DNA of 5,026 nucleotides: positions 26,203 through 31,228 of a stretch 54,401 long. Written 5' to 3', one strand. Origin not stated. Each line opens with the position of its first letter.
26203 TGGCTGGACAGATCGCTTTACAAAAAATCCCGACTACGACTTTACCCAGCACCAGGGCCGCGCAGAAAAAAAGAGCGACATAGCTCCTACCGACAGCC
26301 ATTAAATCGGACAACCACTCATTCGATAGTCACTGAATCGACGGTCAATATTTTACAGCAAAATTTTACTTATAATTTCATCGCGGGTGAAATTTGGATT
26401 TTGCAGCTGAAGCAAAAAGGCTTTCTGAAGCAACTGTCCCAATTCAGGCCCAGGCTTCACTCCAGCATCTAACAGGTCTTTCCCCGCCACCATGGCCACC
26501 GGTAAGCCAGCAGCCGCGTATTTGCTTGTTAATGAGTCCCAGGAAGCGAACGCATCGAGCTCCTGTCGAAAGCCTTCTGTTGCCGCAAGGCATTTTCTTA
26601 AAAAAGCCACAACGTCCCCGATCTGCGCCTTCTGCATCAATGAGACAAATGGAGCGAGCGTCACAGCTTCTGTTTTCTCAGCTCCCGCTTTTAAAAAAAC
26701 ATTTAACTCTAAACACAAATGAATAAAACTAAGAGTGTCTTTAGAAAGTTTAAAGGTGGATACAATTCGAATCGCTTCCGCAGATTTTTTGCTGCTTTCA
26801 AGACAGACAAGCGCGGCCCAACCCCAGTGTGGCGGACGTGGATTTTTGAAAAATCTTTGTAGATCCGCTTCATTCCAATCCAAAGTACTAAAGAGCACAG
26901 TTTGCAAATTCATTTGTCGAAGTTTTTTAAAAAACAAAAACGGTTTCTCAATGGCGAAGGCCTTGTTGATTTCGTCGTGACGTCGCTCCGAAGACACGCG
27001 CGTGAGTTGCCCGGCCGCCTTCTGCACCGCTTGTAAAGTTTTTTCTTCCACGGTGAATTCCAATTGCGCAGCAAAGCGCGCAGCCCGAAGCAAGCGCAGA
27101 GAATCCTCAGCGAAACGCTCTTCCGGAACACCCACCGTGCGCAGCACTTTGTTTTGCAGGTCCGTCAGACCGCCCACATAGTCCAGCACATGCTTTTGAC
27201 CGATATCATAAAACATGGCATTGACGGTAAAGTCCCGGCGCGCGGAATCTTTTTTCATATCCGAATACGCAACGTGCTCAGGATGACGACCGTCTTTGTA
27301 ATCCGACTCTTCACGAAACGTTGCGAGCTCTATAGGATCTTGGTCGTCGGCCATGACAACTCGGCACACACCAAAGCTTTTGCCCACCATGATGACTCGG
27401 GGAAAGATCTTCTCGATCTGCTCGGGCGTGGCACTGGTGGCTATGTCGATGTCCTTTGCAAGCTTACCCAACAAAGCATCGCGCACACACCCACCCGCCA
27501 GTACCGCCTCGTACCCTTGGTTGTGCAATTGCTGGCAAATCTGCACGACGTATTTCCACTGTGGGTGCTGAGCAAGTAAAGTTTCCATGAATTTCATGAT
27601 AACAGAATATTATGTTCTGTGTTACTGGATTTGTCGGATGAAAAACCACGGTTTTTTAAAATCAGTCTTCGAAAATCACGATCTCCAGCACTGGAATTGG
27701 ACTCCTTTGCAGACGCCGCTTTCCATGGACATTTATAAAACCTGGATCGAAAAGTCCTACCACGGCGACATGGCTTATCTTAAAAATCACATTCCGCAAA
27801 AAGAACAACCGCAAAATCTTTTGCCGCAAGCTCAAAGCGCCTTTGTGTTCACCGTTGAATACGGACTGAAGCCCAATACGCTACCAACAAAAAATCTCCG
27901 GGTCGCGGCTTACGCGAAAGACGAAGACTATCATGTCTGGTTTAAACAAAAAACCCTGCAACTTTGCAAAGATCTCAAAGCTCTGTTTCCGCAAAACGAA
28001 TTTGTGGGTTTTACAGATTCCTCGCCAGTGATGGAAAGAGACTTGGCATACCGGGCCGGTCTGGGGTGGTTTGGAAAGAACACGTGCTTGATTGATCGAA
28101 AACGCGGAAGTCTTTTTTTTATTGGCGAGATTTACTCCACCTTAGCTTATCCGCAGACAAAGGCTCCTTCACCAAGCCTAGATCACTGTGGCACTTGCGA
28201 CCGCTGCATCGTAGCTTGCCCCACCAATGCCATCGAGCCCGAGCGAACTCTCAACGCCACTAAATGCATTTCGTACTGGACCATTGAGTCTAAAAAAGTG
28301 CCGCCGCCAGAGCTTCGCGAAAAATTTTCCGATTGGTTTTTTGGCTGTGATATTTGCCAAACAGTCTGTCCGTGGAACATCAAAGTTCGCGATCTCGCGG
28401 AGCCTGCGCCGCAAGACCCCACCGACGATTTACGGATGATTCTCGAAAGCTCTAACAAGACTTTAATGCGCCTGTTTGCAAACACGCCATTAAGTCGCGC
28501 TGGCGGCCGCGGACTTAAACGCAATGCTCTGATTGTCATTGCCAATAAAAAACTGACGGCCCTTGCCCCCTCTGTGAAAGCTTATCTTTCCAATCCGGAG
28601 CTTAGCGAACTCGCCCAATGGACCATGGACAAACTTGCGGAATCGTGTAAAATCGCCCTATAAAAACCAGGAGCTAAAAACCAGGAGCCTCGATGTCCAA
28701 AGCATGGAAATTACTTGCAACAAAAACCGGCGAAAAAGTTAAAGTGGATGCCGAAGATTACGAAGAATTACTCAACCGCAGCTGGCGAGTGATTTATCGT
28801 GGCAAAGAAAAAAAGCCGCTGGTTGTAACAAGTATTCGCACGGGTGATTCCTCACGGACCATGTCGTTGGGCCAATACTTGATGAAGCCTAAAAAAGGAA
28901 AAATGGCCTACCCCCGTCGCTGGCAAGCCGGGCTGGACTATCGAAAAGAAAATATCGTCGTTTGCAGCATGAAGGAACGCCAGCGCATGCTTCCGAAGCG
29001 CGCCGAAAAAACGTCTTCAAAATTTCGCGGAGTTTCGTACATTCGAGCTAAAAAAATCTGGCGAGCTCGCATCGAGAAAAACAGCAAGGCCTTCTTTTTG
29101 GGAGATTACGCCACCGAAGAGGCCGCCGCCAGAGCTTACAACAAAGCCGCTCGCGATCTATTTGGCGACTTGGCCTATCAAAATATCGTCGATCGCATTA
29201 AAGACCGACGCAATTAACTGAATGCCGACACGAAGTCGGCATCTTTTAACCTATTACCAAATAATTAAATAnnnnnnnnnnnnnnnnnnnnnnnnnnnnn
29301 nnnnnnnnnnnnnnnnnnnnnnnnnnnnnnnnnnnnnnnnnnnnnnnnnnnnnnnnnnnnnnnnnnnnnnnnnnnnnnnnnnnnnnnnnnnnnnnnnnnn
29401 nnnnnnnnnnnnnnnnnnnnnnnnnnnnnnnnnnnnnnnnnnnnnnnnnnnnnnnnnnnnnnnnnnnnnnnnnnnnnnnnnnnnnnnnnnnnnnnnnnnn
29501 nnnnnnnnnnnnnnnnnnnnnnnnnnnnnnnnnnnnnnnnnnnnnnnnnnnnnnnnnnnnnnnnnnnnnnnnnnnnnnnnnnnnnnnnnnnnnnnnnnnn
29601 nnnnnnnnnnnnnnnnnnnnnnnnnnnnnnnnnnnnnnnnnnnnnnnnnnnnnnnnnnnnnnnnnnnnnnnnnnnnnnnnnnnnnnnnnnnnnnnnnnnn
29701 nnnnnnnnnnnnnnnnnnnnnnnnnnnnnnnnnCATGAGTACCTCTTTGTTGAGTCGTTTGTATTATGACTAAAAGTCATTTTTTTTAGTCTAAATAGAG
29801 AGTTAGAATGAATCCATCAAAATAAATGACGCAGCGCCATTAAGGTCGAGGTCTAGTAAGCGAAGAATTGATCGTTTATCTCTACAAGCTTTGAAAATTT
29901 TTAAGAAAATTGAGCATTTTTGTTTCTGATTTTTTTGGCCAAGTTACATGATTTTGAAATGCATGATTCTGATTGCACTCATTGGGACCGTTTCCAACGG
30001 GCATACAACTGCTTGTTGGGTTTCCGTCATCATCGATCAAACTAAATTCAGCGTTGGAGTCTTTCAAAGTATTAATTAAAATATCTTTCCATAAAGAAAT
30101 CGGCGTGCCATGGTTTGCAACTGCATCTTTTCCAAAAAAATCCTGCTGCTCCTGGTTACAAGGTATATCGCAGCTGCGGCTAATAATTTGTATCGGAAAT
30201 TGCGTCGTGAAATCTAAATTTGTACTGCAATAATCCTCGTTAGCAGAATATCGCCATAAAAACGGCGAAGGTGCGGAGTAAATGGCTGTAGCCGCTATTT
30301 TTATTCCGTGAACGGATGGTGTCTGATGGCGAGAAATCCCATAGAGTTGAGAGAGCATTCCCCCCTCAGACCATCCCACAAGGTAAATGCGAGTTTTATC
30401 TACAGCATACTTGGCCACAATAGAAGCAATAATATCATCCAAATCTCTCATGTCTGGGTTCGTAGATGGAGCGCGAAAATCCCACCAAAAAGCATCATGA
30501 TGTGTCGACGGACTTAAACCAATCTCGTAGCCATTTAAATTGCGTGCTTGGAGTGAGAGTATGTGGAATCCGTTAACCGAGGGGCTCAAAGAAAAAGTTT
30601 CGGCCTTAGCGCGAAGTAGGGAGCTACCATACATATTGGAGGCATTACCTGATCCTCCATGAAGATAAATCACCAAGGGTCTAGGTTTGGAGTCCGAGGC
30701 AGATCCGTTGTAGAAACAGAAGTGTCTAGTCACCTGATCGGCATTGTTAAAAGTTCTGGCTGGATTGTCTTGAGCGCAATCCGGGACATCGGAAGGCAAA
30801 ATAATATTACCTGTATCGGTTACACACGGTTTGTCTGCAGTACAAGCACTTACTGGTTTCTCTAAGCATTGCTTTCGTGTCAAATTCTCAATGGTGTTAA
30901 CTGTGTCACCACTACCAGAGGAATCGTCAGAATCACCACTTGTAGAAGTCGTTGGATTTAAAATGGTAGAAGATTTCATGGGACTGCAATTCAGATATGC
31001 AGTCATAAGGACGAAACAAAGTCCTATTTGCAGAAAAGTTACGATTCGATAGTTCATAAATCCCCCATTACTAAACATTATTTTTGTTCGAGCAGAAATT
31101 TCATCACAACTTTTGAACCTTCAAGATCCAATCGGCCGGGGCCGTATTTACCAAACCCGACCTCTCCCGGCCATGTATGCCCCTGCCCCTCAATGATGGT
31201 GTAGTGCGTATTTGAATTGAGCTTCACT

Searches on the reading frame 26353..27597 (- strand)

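Call 29: search_protein_families(library=pfam, proteins=[window:26353-27597:-], max_evalue=0.0001)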
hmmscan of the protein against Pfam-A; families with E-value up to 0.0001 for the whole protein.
window:26353-27597:- (414 aa): 2 families
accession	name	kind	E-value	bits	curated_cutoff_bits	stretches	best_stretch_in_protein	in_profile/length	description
PF01743.26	PolyA_pol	-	6.8e-37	127.1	23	1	33-153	3-126/126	Poly A polymerase head domain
PF12627.12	PolyA_pol_RNAbd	-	3.1e-12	46.5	22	1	181-239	2-60/64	Probable RNA and SrmB- binding site of polymerase A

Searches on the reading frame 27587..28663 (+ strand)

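Call 29: search_protein_families(library=pfam, proteins=[window:27587-28663:+], max_evalue=0.0001)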
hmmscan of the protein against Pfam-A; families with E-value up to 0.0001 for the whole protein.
window:27587-28663:+ (358 aa): 3 families
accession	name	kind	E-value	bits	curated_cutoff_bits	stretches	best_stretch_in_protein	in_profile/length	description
PF13484.11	Fer4_16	-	2.3e-21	76.8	30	1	200-264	1-66/66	4Fe-4S double cluster binding domain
PF08331.15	QueG_DUF1730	-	1.9e-11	44.2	25.1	1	74-145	3-77/77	Epoxyqueuosine reductase QueG, DUF1730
PF12838.12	Fer4_7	-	3.1e-06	28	27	1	200-265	1-52/52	4Fe-4S dicluster domain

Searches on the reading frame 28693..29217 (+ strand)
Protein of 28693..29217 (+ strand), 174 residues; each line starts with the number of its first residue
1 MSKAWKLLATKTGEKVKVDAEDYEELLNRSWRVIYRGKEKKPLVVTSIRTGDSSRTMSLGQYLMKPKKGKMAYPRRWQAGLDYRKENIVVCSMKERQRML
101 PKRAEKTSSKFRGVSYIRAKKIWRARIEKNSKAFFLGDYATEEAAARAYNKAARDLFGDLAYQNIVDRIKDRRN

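Call 29: search_protein_families(library=pfam, proteins=[window:28693-29217:+], max_evalue=0.0001)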
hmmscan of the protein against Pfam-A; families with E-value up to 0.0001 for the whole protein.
window:28693-29217:+ (174 aa): 1 family
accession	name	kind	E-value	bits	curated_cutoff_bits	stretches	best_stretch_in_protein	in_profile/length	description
PF00847.26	AP2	-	1.4e-07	32.1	33.3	1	109-156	1-51/54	AP2 domain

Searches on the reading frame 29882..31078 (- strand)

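Call 29: search_protein_families(library=pfam, proteins=[window:29882-31078:-], max_evalue=0.0001)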
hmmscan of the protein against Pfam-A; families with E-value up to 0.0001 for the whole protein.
window:29882-31078:- (398 aa): 2 families
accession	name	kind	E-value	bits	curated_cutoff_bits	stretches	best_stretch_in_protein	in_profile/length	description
PF20434.5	BD-FAE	-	8.2e-06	25.9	26.8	0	203-252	63-112/215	BD-FAE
PF12697.13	Abhydrolase_6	-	1.2e-05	26.5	26.3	1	136-270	1-93/217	Alpha/beta hydrolase family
